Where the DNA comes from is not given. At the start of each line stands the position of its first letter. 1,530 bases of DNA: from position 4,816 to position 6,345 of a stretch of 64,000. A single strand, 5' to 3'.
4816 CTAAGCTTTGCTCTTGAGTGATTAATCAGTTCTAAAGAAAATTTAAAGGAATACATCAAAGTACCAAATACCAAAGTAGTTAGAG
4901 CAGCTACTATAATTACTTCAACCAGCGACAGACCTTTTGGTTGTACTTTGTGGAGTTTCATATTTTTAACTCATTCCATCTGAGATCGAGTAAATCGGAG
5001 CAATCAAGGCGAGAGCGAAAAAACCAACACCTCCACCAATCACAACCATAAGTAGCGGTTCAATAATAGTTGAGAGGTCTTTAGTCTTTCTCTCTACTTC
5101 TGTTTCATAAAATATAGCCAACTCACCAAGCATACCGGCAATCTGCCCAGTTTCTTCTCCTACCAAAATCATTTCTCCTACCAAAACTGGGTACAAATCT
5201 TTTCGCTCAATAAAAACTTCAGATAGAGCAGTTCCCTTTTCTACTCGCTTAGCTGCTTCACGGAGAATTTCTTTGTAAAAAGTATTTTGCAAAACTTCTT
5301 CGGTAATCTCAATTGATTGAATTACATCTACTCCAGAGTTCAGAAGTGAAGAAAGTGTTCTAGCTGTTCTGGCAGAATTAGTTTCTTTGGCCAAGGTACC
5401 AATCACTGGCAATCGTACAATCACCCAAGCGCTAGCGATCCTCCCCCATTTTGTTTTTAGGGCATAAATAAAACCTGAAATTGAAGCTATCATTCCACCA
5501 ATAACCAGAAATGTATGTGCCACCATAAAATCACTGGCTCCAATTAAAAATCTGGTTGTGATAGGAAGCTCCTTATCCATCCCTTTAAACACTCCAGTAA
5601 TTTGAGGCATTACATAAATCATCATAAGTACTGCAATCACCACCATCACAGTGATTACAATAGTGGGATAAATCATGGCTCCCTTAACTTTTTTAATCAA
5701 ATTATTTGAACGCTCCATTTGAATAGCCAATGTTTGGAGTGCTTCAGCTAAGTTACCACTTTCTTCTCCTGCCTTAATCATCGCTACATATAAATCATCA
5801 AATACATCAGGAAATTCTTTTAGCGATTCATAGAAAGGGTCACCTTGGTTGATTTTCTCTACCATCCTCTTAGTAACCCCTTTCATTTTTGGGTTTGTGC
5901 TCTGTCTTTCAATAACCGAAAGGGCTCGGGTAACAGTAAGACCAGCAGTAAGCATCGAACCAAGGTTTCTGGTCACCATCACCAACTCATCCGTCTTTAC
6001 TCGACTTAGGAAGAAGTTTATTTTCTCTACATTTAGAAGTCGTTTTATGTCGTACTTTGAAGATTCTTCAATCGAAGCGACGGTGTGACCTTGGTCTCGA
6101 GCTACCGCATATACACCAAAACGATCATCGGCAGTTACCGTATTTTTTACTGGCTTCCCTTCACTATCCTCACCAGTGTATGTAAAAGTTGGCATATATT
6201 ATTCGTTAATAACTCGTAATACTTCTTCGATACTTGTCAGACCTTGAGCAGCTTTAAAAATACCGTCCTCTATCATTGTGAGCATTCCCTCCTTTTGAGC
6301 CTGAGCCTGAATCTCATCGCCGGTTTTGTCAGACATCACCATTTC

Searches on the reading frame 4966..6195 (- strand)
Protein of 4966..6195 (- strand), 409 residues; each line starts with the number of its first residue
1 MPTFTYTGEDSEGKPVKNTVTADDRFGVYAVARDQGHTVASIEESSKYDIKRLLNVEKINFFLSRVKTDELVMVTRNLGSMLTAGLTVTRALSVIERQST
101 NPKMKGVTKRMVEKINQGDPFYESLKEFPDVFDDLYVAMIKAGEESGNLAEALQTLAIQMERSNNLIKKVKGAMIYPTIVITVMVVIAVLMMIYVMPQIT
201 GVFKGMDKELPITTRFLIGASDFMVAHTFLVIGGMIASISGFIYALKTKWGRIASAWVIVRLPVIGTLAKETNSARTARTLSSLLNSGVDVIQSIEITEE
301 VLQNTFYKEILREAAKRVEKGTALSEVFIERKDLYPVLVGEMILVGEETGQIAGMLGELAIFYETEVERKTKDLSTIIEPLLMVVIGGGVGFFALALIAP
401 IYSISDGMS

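Call 76: search_protein_families(library=pfam, proteins=[window:4966-6195:-], max_evalue=0.001)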
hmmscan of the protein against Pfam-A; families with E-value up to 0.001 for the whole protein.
window:4966-6195:- (409 aa): 1 family
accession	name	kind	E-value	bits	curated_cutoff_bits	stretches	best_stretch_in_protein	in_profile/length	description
PF00482.28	T2SSF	-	8.5e-58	194.2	25.2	2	75-197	2-125/125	Type II secretion system (T2SS), protein F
